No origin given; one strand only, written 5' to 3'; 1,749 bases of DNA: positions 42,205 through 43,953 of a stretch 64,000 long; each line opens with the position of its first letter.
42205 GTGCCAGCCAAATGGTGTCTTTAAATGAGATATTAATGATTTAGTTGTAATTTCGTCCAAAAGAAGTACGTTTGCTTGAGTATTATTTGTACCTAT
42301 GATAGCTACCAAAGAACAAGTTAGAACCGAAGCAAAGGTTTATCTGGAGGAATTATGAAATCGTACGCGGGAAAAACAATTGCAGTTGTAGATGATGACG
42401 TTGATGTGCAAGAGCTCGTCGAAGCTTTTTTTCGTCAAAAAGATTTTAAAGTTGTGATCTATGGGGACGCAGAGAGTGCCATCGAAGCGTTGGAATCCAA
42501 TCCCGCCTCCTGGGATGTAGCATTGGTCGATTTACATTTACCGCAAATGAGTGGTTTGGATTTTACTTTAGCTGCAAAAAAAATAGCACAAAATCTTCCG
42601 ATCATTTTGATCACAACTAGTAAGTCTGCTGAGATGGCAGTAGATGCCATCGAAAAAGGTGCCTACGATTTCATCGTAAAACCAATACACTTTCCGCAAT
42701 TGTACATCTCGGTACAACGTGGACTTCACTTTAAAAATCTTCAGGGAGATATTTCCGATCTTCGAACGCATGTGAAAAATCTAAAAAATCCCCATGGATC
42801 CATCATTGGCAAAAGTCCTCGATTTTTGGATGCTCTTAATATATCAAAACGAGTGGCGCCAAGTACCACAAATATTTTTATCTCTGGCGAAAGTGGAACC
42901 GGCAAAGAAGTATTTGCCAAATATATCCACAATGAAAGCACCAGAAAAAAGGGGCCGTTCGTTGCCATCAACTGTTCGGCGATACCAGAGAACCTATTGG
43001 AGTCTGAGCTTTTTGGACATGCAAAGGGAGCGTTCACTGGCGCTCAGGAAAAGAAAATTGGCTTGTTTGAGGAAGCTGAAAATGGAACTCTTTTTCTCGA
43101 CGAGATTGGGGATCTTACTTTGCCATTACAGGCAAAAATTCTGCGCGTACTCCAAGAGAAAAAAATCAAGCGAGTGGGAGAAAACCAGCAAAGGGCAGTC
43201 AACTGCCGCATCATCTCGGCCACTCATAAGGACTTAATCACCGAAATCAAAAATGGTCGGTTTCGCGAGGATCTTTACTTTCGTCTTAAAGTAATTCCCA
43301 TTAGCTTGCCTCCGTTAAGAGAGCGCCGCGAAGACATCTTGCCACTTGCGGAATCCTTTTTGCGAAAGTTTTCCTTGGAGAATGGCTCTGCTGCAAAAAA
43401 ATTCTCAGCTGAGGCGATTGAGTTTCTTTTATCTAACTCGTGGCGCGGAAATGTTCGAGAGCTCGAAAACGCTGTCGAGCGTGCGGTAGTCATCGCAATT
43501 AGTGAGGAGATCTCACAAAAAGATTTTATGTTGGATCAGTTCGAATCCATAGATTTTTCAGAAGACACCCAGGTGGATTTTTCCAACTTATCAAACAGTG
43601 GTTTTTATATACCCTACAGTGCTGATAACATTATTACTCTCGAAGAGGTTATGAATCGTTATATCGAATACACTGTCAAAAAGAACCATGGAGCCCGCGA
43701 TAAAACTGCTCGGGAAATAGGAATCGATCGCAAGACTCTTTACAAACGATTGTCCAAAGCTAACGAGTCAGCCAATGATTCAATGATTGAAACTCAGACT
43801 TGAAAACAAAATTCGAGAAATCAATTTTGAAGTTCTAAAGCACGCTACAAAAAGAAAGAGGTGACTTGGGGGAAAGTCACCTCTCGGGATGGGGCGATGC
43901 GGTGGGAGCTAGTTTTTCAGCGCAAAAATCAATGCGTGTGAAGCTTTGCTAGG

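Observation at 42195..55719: Cluster of correctly oriented -24/-12 promoters around an NtrC-type activator: a sigma-54 envelope/stress regulon island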

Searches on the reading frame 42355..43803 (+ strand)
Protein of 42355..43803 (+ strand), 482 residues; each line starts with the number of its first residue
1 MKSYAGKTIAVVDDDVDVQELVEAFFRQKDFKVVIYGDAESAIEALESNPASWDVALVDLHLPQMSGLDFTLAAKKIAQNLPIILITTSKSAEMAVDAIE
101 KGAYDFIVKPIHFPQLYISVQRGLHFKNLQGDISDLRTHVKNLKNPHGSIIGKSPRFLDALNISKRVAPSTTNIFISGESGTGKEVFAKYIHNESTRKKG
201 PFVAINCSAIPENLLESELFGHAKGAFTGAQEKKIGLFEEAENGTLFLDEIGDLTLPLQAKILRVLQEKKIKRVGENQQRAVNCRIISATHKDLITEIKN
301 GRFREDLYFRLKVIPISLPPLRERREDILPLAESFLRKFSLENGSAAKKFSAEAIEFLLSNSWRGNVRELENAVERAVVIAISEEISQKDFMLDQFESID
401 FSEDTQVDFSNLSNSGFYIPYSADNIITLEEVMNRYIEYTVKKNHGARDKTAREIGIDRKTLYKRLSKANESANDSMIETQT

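Call 9: search_protein_families(library=pfam, proteins=[window:42355-43803:+], max_evalue=0.01)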
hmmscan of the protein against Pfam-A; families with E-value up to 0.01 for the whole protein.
window:42355-43803:+ (482 aa): 10 families
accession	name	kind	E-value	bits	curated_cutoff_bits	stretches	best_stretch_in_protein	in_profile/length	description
PF00158.32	Sigma54_activat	-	1.4e-71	240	20.2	1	150-316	1-167/168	Sigma-54 interaction domain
PF14532.12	Sigma54_activ_2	-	3e-23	83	25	1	165-321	15-138/138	Sigma-54 interaction domain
PF25601.1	AAA_lid_14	-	8.8e-23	80.4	27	1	322-394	1-73/87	AAA+ ATPase lid domain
PF00072.30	Response_reg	-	1.4e-22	80.4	30.2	1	9-118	1-108/111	Response regulator receiver domain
PF02954.25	HTH_8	-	3.9e-06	26.9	22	1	429-468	2-41/42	Bacterial regulatory protein, Fis family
PF00004.35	AAA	-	1.1e-05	26.3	21.2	1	175-310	2-130/131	ATPase family associated with various cellular activities (AAA)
PF07724.20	AAA_2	-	0.0011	19.5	27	1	172-286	4-119/166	AAA domain (Cdc48 subfamily)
PF20161.5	VpsR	-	0.0054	16.9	23.7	0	22-118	23-118/121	VpsR domain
PF13556.12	HTH_30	-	0.0066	16.7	27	0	443-472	10-39/59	PucR C-terminal helix-turn-helix domain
PF13191.12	AAA_16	-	0.0095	16.9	32.6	0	166-210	19-63/167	AAA ATPase domain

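Call 11: find_encoding_contigs(protein=window:42355-43803:+, flank=10000, max_places=6)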
Protein window:42355-43803:+ (482 aa): 2 contigs read that carry it; 1 place shown.
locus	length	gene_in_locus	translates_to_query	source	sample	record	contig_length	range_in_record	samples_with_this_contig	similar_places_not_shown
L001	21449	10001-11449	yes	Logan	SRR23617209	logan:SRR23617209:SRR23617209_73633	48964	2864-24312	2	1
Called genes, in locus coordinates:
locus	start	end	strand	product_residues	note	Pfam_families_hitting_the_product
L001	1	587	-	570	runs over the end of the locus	PF00672:HAMP, PF07228:SpoIIE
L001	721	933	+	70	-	-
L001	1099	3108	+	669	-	-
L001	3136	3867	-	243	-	PF13677:MotB_plug, PF00691:OmpA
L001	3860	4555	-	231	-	PF20560:MotA_N, PF01618:MotA_ExbB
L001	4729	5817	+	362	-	PF04055:Radical_SAM, PF13353:Fer4_12 (weak)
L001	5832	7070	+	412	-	PF05977:MFS_3, PF07690:MFS_1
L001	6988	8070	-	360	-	PF01594:AI-2E_transport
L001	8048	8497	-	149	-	PF00072:Response_reg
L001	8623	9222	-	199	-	PF13505:OMP_b-brl (weak)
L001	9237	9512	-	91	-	-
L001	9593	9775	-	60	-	PF07043:DUF1328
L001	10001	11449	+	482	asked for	PF00072:Response_reg, PF00004:AAA (faint), PF00158:Sigma54_activat, PF14532:Sigma54_activ_2, PF25601:AAA_lid_14, PF02954:HTH_8 (weak)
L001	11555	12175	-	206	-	-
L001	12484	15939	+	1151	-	PF05227:CHASE3, PF00512:HisKA, PF02518:HATPase_c, PF00072:Response_reg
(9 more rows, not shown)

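Call 17: find_homologous_proteins(query=window:42355-43803:+, max_evalue=1e-60)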
Query window:42355-43803:+ (482 aa): 7956 proteins with E <= 1e-60 among 8000 candidates; the best 120 are listed.
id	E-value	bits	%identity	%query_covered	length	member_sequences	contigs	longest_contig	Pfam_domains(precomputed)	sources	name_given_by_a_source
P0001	3.4e-286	967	91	98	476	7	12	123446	PF00158.33,PF25601.2,PF02954.26,PF14532.13,PF00072.31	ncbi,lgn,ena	-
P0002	1.2e-284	962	90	100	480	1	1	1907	PF00158.33,PF25601.2,PF02954.26,PF14532.13,PF00072.31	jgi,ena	jgi:DNA-binding NtrC family response regulator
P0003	1.8e-268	909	86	98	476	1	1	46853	PF00158.33,PF25601.2,PF02954.26,PF14532.13,PF00072.31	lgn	-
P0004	1.7e-259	879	84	97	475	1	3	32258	PF00158.33,PF25601.2,PF14532.13,PF00072.31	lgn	-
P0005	2.6e-247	839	92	84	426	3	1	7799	PF00158.33,PF25601.2,PF14532.13,PF00072.31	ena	-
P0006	7.1e-212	722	71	96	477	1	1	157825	PF00158.33,PF25601.2,PF14532.13,PF00072.31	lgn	-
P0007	3.5e-199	680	65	97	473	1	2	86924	PF00158.33,PF25601.2,PF14532.13,PF00072.31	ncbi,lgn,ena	-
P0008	3.1e-198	677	65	97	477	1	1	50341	PF00158.33,PF25601.2,PF02954.26,PF14532.13,PF00072.31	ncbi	-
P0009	9.3e-197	672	67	94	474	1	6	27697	PF00158.33,PF25601.2,PF02954.26,PF14532.13,PF00072.31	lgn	-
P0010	3.2e-196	671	66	93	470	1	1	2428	PF00158.33,PF25601.2,PF02954.26,PF14532.13,PF00072.31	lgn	-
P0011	5.8e-196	670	67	94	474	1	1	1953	PF00158.33,PF25601.2,PF02954.26,PF14532.13,PF00072.31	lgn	-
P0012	1.5e-194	665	65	98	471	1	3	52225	PF00158.33,PF25601.2,PF02954.26,PF14532.13,PF00072.31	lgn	-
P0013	5.4e-193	660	65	96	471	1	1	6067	PF00158.33,PF25601.2,PF02954.26,PF00004.36,PF14532.13,PF00072.31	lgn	-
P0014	1.1e-192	659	64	96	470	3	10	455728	PF00158.33,PF25601.2,PF02954.26,PF00004.36,PF14532.13,PF00072.31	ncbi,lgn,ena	-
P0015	2.6e-192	658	65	96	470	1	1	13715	PF00158.33,PF25601.2,PF02954.26,PF00004.36,PF14532.13,PF00072.31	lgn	-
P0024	1.5e-189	649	65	92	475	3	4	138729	PF00158.33,PF25601.2,PF02954.26,PF00004.36,PF14532.13,PF00072.31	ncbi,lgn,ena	ncbi:MAG: sigma-54 dependent transcriptional regulator [Bdellovibrionota bacterium]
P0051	5.7e-180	617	60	97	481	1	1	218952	PF00158.33,PF25601.2,PF02954.26,PF14532.13,PF00072.31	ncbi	-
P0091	7.5e-173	594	60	96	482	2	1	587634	PF00158.33,PF25601.2,PF00004.36,PF14532.13,PF00072.31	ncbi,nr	ncbi:MAG: sigma-54-dependent Fis family transcriptional regulator [Bdellovibrionales bacterium]|nr:s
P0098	4.7e-170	584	59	93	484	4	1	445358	PF00158.33,PF25601.2,PF02954.26,PF00004.36,PF14532.13,PF00072.31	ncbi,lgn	ncbi:acetoacetate metabolism transcriptional regulator AtoC [soil metagenome]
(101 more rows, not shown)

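Call 19: find_encoding_contigs(protein=P0001, flank=10000, max_places=2)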
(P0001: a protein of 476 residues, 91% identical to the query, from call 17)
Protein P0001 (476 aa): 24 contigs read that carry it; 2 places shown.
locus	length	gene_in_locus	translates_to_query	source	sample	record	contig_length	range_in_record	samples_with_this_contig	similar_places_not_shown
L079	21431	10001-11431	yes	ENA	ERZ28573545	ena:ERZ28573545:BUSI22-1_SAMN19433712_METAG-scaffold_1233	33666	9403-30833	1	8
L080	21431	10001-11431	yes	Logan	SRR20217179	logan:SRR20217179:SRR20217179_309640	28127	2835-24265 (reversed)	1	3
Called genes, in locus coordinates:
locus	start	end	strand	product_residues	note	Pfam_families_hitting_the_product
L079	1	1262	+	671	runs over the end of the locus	-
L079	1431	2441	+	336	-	PF03739:LptF_LptG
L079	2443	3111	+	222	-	PF01569:PAP2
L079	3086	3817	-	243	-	PF13677:MotB_plug, PF00691:OmpA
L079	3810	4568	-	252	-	PF20560:MotA_N, PF01618:MotA_ExbB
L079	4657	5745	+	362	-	PF04055:Radical_SAM, PF13353:Fer4_12 (weak)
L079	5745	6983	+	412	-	PF07690:MFS_1, PF05977:MFS_3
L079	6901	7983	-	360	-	PF01594:AI-2E_transport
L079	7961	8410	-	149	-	PF00072:Response_reg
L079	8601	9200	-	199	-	PF13505:OMP_b-brl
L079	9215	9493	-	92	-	-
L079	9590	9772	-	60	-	PF07043:DUF1328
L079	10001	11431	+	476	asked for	PF00072:Response_reg, PF00158:Sigma54_activat, PF14532:Sigma54_activ_2, PF25601:AAA_lid_14, PF02954:HTH_8 (weak)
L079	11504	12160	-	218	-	-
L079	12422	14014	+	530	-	PF00072:Response_reg, PF00512:HisKA, PF02518:HATPase_c, PF00072:Response_reg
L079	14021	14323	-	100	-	PF01627:Hpt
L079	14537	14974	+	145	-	PF00072:Response_reg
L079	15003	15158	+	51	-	-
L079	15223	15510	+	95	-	PF05532:CsbD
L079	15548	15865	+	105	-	-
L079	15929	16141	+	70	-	-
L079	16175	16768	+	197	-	-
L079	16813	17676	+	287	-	PF02253:PLA1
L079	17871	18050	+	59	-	-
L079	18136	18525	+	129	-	PF04972:BON (weak)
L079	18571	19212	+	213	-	-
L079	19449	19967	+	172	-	-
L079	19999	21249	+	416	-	PF02470:MlaD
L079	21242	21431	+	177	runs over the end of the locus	PF04403:PqiA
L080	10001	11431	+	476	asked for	PF00072:Response_reg, PF00158:Sigma54_activat, PF14532:Sigma54_activ_2, PF25601:AAA_lid_14, PF02954:HTH_8 (weak)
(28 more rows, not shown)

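Call 20: find_encoding_contigs(protein=P0006, flank=10000, max_places=2)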
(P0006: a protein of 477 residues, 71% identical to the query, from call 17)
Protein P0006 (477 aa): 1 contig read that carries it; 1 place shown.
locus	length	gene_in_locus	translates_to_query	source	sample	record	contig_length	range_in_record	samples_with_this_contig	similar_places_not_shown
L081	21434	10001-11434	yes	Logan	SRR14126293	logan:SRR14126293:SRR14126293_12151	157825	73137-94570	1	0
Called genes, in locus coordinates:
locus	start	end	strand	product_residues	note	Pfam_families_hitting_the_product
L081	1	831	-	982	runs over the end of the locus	PF00675:Peptidase_M16 (faint), PF05193:Peptidase_M16_C, PF08367:M16C_assoc, PF22516:PreP_C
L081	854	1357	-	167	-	PF00731:AIRC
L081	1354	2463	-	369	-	PF22660:RS_preATP-grasp-like, PF02222:ATP-grasp, PF17769:PurK_C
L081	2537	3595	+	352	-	PF01207:Dus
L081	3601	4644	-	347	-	PF01594:AI-2E_transport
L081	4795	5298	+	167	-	-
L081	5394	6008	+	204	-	PF13505:OMP_b-brl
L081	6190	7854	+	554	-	-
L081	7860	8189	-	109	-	-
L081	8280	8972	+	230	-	PF00072:Response_reg, PF00486:Trans_reg_C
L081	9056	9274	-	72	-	PF05532:CsbD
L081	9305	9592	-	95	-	-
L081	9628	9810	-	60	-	PF07043:DUF1328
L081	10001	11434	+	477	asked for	PF00072:Response_reg, PF00158:Sigma54_activat, PF14532:Sigma54_activ_2, PF25601:AAA_lid_14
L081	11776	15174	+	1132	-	PF05227:CHASE3, PF28159:CEP89 (weak), PF00512:HisKA, PF02518:HATPase_c, PF00072:Response_reg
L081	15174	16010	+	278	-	PF03705:CheR_N (faint), PF01739:CheR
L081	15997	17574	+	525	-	PF00072:Response_reg, PF00512:HisKA, PF02518:HATPase_c, PF00072:Response_reg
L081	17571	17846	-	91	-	PF01627:Hpt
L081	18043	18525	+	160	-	PF00072:Response_reg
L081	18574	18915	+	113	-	-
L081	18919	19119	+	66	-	-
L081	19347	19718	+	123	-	PF04972:BON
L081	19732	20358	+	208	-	PF11821:ActD (faint)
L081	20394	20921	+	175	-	PF01814:Hemerythrin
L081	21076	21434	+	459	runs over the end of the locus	PF00089:Trypsin (weak), PF13365:Trypsin_2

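Call 21: find_encoding_contigs(protein=P0003, flank=10000, max_places=1)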
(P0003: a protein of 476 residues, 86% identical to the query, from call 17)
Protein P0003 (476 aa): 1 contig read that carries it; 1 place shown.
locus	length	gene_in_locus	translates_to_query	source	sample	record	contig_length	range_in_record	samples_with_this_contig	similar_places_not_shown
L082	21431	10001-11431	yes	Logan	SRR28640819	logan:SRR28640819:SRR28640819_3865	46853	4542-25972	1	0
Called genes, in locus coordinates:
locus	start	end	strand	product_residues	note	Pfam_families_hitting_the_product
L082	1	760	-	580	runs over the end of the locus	PF00672:HAMP, PF07228:SpoIIE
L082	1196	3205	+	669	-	-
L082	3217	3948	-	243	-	PF13677:MotB_plug, PF00691:OmpA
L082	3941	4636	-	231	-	PF20560:MotA_N, PF01618:MotA_ExbB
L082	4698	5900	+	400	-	PF04055:Radical_SAM, PF13353:Fer4_12 (weak)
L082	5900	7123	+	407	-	PF07690:MFS_1, PF05977:MFS_3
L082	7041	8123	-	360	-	PF01594:AI-2E_transport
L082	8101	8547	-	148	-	PF00072:Response_reg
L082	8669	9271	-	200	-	PF13505:OMP_b-brl (weak)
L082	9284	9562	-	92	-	-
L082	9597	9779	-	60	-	PF07043:DUF1328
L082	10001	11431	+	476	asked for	PF00072:Response_reg, PF00158:Sigma54_activat, PF14532:Sigma54_activ_2, PF25601:AAA_lid_14, PF02954:HTH_8 (faint)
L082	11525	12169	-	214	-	-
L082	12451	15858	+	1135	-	PF05227:CHASE3, PF13185:GAF_2 (weak), PF00512:HisKA, PF02518:HATPase_c, PF20274:cREC_REC (faint), PF23198:PDE8A_N (faint), PF00072:Response_reg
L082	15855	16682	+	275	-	PF03705:CheR_N, PF01739:CheR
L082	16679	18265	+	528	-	PF00072:Response_reg, PF00512:HisKA, PF02518:HATPase_c, PF00072:Response_reg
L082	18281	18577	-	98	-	PF01627:Hpt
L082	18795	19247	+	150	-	PF00072:Response_reg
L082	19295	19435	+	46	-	-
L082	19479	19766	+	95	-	PF05532:CsbD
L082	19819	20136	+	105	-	-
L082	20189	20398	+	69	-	-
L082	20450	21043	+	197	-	-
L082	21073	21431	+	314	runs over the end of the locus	PF02253:PLA1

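Call 22: find_encoding_contigs(protein=P0007, flank=10000, max_places=1)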
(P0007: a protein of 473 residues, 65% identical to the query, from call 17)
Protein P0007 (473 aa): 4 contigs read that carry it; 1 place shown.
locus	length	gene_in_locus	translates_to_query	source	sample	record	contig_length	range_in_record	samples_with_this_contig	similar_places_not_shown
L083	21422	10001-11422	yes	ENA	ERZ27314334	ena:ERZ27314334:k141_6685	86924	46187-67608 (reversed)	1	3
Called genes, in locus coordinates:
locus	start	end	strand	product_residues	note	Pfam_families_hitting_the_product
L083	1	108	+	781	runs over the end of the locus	PF13181:TPR_8 (faint), PF13424:TPR_12 (faint), PF00515:TPR_1 (faint), PF07719:TPR_2 (faint), PF13174:TPR_6 (faint), PF13432:TPR_16 (faint), PF01464:SLT, PF27553:SLT_superhelical (weak)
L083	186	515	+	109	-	PF01909:NTP_transf_2, PF18765:Polbeta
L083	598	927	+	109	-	PF05168:HEPN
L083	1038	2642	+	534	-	PF00496:SBP_bac_5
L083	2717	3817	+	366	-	PF19300:BPD_transp_1_N, PF00528:BPD_transp_1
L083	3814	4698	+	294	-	PF12911:OppC_N, PF00528:BPD_transp_1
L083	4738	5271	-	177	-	PF01814:Hemerythrin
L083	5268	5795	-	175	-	-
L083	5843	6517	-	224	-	-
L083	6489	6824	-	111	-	-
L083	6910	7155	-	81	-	PF05532:CsbD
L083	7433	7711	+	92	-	PF01627:Hpt (weak)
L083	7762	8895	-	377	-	PF02518:HATPase_c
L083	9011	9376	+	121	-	PF00072:Response_reg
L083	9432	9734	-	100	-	-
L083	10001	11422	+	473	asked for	PF00072:Response_reg, PF00158:Sigma54_activat, PF14532:Sigma54_activ_2, PF25601:AAA_lid_14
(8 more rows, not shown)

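Call 23: find_encoding_contigs(protein=P0014, flank=10000, max_places=1)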
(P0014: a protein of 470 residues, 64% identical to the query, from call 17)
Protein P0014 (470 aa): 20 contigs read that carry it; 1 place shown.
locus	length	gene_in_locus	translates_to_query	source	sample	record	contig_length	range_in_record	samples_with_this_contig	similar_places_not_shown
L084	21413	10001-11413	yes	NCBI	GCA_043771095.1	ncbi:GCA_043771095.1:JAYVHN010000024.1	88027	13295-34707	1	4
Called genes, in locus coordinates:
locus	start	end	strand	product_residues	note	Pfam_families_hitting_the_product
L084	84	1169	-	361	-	PF14659:Phage_int_SAM_3, PF00589:Phage_integrase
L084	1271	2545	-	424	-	PF13148:DUF3987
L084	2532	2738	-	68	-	-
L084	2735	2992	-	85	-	PF12728:HTH_17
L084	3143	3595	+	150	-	PF16677:GP3_package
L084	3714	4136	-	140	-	-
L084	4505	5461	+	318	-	-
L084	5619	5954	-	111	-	-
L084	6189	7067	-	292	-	-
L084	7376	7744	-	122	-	-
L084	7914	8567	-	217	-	PF01370:Epimerase (weak), PF13460:NAD_binding_10 (weak), PF08732:HIM1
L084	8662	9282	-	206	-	-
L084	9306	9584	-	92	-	-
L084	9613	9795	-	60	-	PF07043:DUF1328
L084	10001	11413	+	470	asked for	PF00072:Response_reg, PF00158:Sigma54_activat, PF14532:Sigma54_activ_2, PF00004:AAA (faint), PF25601:AAA_lid_14, PF02954:HTH_8 (weak)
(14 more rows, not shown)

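Call 24: find_encoding_contigs(protein=P0024, flank=10000, max_places=1)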
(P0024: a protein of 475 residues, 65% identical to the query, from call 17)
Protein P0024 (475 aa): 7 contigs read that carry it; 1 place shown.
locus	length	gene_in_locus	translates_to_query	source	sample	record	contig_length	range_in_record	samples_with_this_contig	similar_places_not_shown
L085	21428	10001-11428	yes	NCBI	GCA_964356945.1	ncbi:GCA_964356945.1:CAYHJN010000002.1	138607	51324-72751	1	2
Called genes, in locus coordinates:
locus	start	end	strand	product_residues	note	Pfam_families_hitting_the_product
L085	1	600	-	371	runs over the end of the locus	PF11141:DUF2914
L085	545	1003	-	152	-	-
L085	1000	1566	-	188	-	-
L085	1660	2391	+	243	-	PF03942:DTW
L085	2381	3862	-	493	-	PF02518:HATPase_c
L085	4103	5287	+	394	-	PF04851:ResIII, PF00270:DEAD, PF00271:Helicase_C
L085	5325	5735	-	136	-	-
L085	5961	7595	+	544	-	PF12729:4HB_MCP_1 (weak), PF00015:MCPsignal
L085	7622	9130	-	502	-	PF07642:BBP2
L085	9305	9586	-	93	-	-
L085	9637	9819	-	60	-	PF07043:DUF1328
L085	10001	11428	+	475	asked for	PF00072:Response_reg, PF00158:Sigma54_activat, PF14532:Sigma54_activ_2, PF00004:AAA (weak), PF25601:AAA_lid_14, PF02954:HTH_8 (weak)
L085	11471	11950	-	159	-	PF00072:Response_reg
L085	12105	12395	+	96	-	PF01627:Hpt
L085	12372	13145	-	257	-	PF05875:Ceramidase (weak)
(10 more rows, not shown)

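Call 48: find_related_loci(query=window:42355-43803:+, collection=metagenome_contigs, flank=10000)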
Query window:42355-43803:+ (482 aa) in metagenome_contigs; peptide patterns used: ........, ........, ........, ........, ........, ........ (x = any residue, [..] = any of these).
362 stretches matched a pattern; 80 encode a relative of the query (tblastn E <= 1e-3); 80 distinct loci.
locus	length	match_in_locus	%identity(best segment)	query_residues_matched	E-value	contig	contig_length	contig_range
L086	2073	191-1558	62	7-466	0e+0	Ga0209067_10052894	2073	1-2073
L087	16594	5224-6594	61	17-478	2e-179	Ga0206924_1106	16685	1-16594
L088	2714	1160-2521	57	9-466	0e+0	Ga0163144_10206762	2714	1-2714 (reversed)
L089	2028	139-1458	59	25-466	0e+0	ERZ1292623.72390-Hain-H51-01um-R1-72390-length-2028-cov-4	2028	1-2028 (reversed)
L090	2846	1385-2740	56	9-466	7e-177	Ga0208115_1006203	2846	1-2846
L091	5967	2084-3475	54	8-480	7e-166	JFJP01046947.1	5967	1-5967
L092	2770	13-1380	54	9-466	7e-167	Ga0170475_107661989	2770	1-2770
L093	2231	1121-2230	60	9-377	2e-153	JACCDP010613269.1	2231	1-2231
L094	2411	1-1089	55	98-466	3e-138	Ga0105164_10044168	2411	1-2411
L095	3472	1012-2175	50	130-466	4e-117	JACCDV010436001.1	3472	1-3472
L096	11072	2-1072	51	116-474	2e-113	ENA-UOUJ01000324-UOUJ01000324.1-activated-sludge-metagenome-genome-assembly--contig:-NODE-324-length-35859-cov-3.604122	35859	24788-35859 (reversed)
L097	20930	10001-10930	57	145-465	9e-113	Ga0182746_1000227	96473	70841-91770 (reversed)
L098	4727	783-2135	39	9-470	2e-101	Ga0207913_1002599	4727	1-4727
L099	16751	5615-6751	43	7-387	6e-90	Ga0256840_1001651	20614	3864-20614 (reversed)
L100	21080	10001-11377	34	7-475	3e-86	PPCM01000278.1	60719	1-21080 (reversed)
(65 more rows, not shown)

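Call 49: search_solved_structures(query=window:42355-43803:+, max_evalue=1e-30)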
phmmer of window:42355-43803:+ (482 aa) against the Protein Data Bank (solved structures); distinct sequences matched with E-value up to 1e-30: 35.
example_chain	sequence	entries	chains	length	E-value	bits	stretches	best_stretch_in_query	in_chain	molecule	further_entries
4l4u_A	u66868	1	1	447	2.3e-87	296.9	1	8-384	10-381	Transcriptional regulator (NtrC family)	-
1ny5_A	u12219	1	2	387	4.1e-87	296.1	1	9-383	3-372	transcriptional regulator (NtrC family)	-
5ep0_A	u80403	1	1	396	2.8e-84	286.8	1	8-387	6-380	Putative repressor protein luxO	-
1ojl_A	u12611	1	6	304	1.3e-80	274.6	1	150-467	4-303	TRANSCRIPTIONAL REGULATORY PROTEIN ZRAR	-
3dzd_A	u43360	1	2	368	6.6e-80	272.3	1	8-385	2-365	Transcriptional regulator (NtrC family)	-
6iy8_A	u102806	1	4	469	2.8e-72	247.2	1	128-383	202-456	Positive regulator CapR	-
9qq6_C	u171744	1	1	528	3.4e-71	243.7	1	133-383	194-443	Nif-specific regulatory protein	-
1ny6_A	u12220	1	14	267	1.1e-70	241.9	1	141-383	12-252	transcriptional regulator (NtrC family)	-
4ly6_A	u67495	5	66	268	1.2e-70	241.8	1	141-383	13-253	Transcriptional regulator (NtrC family)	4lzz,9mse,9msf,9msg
8pb9_D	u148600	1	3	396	1.3e-70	241.7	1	81-380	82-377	Transcriptional regulator FleQ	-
8p53_C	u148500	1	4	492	1.5e-70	241.5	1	81-380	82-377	Transcriptional regulator FleQ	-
5m7n_A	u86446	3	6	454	2.3e-70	240.9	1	8-385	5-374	Nitrogen assimilation regulatory protein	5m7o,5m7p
5exp_A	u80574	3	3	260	6.7e-70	239.4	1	147-380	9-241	Transcriptional regulator FleQ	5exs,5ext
3m0e_A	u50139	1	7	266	7e-70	239.3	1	141-383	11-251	Transcriptional regulator (NtrC family)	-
6j7e_A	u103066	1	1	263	8.9e-70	239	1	149-380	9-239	Nitrogen assimilation regulatory protein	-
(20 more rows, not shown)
